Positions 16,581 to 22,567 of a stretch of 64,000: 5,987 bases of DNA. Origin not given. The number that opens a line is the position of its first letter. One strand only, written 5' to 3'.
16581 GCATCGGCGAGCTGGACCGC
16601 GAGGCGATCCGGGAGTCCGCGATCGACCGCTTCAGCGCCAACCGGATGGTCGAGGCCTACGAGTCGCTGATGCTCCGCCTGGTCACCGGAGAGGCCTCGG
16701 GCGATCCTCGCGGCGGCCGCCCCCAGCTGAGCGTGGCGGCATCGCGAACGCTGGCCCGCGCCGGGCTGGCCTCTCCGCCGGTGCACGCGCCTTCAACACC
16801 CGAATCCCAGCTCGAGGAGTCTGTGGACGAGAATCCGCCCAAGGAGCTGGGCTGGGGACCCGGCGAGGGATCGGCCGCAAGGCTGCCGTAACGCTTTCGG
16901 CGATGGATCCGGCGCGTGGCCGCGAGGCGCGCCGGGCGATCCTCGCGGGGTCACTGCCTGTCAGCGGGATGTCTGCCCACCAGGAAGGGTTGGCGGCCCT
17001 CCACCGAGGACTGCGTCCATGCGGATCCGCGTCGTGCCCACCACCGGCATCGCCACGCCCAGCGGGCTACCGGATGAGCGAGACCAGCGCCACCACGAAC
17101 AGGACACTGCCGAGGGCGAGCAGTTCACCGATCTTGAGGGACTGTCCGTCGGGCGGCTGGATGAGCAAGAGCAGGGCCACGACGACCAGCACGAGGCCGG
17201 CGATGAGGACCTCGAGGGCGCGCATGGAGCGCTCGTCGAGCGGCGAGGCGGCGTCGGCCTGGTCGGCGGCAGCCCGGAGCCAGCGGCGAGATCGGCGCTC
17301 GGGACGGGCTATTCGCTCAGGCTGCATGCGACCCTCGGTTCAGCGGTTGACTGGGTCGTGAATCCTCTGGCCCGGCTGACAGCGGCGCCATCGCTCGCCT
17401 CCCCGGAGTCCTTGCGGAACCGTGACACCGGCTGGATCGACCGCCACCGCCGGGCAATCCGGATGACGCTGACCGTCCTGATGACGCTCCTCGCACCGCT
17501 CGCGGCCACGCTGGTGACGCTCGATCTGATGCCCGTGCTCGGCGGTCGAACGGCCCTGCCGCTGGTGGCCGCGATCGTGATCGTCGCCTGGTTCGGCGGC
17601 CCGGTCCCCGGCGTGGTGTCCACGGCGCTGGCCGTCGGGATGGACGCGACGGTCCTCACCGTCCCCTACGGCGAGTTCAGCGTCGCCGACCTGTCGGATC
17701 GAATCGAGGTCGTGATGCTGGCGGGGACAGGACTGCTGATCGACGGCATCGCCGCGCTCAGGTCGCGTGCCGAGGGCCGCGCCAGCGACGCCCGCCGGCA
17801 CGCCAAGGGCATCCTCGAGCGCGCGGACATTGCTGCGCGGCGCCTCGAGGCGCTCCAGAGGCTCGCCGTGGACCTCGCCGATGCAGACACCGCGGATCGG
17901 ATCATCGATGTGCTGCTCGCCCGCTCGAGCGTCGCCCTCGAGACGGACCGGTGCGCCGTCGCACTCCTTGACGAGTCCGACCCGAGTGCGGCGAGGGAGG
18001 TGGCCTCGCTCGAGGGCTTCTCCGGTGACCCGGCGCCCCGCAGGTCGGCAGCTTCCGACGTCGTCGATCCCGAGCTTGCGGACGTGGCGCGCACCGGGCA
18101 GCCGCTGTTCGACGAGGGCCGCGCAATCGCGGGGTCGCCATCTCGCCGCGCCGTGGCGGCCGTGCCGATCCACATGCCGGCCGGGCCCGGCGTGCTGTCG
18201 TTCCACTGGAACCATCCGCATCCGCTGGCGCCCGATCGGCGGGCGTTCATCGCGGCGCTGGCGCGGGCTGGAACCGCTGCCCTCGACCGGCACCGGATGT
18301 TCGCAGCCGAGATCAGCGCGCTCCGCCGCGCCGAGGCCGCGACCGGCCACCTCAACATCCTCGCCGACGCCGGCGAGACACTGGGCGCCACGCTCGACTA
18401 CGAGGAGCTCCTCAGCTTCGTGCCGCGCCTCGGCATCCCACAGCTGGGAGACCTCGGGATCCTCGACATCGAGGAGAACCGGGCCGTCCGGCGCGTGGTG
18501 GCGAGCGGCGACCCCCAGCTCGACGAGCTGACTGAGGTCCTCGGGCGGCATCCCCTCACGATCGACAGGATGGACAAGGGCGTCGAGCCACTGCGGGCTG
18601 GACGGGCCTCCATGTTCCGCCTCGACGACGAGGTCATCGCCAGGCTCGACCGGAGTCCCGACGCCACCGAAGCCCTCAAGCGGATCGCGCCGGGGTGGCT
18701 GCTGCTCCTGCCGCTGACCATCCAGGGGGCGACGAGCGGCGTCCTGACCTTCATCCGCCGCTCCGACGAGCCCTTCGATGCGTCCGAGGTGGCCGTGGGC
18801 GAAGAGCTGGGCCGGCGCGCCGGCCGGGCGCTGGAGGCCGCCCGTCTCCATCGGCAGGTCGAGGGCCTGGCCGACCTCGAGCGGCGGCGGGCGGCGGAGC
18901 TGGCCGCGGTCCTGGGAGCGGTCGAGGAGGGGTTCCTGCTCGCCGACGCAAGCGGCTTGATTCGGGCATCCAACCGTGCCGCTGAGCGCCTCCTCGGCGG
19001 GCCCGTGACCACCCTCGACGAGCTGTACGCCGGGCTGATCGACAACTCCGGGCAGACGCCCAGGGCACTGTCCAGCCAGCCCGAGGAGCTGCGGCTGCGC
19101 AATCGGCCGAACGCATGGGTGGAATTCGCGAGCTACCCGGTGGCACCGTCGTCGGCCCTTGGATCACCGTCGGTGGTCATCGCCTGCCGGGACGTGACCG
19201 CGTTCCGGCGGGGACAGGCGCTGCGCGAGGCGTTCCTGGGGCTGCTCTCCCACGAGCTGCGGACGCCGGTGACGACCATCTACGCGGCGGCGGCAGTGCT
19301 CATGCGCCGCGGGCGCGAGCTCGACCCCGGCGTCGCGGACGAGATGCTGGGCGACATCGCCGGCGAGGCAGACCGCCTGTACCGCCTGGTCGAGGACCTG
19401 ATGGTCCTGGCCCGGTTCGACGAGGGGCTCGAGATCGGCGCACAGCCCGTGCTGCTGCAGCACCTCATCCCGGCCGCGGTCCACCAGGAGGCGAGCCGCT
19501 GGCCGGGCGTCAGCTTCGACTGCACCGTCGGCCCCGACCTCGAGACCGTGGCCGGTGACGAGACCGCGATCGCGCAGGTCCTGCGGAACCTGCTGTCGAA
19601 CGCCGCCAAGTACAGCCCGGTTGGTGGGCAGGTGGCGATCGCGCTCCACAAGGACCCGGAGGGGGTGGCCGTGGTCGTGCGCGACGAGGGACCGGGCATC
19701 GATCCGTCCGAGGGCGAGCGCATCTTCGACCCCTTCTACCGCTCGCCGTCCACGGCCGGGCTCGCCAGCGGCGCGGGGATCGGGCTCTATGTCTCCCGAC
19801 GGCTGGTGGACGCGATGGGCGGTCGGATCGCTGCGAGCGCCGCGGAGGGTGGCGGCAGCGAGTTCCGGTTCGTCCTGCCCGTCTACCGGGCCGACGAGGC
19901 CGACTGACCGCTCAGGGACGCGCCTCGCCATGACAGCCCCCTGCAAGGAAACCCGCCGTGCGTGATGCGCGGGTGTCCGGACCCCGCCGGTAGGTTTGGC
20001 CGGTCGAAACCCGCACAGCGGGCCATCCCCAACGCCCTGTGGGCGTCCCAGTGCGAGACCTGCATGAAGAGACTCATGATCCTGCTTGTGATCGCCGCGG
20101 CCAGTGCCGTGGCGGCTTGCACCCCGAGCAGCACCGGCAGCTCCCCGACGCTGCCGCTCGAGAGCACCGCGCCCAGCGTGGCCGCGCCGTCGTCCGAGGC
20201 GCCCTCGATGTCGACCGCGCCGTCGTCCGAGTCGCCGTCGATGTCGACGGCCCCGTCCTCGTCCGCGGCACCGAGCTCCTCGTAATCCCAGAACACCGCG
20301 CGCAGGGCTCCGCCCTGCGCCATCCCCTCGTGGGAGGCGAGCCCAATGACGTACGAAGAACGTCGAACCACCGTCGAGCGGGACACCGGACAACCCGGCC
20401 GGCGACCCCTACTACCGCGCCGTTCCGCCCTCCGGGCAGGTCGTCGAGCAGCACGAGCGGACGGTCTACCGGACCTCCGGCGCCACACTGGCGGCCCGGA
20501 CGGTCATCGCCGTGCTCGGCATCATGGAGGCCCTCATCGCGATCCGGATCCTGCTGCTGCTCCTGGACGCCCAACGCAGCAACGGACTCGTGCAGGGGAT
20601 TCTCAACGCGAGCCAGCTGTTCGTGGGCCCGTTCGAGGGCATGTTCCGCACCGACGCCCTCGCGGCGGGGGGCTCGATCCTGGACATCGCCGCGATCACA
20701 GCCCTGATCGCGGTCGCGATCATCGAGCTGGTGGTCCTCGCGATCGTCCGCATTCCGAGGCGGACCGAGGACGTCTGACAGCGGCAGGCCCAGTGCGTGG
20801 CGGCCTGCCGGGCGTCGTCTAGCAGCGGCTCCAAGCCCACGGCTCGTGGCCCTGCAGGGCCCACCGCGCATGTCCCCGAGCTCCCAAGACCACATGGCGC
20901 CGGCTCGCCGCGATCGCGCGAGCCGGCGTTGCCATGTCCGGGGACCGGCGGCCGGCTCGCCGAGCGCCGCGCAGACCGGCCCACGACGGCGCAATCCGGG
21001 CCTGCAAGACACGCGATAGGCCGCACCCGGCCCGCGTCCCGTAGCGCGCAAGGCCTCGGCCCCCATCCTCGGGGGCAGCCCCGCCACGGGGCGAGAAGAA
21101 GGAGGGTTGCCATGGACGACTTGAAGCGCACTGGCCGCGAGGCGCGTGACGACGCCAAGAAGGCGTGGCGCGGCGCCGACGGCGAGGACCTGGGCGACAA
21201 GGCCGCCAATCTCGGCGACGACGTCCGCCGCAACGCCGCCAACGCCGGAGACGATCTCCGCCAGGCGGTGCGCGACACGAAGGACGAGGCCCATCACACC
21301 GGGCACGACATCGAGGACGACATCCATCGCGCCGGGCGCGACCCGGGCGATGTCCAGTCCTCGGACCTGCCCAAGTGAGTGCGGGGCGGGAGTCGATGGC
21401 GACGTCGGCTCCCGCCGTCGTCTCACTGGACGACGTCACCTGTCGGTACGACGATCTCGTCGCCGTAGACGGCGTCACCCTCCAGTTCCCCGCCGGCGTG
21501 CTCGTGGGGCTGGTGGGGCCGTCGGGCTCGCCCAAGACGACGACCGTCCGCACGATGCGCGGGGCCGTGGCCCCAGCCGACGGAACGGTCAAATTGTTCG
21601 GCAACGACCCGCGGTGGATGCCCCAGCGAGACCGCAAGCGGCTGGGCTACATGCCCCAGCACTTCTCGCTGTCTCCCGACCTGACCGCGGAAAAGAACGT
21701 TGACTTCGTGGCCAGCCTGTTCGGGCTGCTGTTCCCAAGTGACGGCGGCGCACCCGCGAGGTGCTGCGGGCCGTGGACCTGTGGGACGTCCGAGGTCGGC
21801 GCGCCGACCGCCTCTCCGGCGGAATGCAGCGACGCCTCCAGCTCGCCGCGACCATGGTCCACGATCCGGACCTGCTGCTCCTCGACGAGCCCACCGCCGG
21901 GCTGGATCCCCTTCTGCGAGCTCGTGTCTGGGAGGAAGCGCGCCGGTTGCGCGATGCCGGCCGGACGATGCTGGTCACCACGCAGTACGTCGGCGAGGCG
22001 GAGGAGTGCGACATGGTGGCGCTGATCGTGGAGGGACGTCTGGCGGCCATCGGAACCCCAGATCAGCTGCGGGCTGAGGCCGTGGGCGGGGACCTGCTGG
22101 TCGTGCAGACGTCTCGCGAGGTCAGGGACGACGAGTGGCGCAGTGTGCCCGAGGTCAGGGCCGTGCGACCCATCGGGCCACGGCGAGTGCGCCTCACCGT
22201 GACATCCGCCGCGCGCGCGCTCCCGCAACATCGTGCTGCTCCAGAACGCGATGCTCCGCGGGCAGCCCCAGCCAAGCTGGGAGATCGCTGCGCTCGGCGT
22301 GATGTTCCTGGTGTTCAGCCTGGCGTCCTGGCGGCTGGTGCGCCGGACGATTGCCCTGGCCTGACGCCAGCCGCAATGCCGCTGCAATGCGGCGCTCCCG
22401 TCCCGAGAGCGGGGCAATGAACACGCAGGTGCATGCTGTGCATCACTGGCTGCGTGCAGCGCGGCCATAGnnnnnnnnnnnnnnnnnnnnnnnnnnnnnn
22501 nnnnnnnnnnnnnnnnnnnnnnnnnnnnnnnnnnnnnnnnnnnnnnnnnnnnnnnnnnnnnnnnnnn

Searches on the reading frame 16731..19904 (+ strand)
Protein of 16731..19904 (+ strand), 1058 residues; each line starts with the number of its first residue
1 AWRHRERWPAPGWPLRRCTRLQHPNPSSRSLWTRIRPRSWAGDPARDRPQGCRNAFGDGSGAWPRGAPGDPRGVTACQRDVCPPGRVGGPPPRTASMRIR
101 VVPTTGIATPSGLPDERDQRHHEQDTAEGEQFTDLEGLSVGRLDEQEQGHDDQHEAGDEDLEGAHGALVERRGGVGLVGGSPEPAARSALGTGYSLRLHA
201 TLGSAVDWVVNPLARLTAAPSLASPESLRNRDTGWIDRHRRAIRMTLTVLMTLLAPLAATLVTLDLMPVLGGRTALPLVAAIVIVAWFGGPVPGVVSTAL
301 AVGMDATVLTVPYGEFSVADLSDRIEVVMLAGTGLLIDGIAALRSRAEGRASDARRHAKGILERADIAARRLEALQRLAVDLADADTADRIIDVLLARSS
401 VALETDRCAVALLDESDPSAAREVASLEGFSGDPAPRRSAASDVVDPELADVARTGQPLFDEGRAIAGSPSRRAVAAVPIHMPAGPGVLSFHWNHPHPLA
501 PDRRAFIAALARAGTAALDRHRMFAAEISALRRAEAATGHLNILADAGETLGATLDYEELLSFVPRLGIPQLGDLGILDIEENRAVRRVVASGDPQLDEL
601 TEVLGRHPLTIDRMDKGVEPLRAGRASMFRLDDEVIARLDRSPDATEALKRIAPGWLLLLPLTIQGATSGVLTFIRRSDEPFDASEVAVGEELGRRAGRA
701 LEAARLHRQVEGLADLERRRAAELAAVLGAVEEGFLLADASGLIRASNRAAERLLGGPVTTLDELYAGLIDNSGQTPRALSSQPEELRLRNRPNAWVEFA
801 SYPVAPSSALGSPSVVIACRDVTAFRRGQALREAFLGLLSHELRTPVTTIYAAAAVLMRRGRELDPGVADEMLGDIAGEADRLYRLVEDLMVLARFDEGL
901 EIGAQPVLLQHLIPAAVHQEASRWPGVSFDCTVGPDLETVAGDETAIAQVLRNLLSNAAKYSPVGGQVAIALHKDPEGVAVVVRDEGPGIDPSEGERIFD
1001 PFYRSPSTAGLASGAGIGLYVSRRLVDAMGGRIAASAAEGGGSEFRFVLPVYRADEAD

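Call 24: search_protein_families(library=pfam, proteins=[window:16731-19904:+], max_evalue=0.001)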
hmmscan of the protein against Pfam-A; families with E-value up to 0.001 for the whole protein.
window:16731-19904:+ (1058 aa): 6 families
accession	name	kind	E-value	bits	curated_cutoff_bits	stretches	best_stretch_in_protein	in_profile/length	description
PF02518.31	HATPase_c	-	1.6e-27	96.5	26.4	1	942-1051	1-109/111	Histidine kinase-, DNA gyrase B-, and HSP90-like ATPase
PF00512.31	HisKA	-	4.7e-12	46.2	26.9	1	832-899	2-66/66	His Kinase A (phospho-acceptor) domain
PF13493.11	DUF4118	-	1.7e-11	44.3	28.4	1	250-355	2-105/107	Domain of unknown function (DUF4118)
PF13185.12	GAF_2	-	3.7e-09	37.4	28.6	1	614-702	52-136/136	GAF domain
PF13492.12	GAF_3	-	4.1e-09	37.4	27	1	389-512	3-121/129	GAF domain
PF13581.12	HATPase_c_2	-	8.9e-06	26.2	27.4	1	950-1029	39-112/127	Histidine kinase-like ATPase domain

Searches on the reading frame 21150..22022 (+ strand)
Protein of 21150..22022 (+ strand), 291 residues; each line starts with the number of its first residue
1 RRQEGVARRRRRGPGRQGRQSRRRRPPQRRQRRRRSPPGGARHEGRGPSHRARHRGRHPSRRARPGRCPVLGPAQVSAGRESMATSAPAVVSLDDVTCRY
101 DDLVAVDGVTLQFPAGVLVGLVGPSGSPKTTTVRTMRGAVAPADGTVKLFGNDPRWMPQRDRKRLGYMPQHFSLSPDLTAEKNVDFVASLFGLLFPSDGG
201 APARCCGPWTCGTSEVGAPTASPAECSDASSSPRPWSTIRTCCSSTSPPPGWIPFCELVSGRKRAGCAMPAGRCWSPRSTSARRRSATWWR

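Call 33: search_protein_families(library=pfam, proteins=[window:21150-22022:+], max_evalue=0.01)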
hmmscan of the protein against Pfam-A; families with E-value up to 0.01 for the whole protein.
window:21150-22022:+ (291 aa): 1 family
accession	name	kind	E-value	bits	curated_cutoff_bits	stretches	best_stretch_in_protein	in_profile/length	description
PF00005.33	ABC_tran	-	5.2e-12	47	25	1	107-189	2-80/137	ABC transporter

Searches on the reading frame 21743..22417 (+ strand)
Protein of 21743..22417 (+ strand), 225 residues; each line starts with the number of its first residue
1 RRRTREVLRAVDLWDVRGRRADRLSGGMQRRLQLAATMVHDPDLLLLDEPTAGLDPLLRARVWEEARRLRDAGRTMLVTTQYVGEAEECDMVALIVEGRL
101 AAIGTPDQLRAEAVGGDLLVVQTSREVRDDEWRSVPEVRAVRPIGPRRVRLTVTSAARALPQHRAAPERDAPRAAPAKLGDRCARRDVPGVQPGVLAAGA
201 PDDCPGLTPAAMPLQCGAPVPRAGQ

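Call 47: search_protein_families(library=pfam, proteins=[window:21743-22417:+], max_evalue=1)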
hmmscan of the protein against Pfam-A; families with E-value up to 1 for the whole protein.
window:21743-22417:+ (225 aa): 2 families
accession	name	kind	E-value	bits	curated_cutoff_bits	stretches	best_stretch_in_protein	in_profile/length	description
PF00005.33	ABC_tran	-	2.7e-10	41.4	25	1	3-52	84-137/137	ABC transporter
PF13304.12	AAA_21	-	1.7e-06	28.8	27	1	19-80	233-297/304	AAA domain, putative AbiEii toxin, Type IV TA system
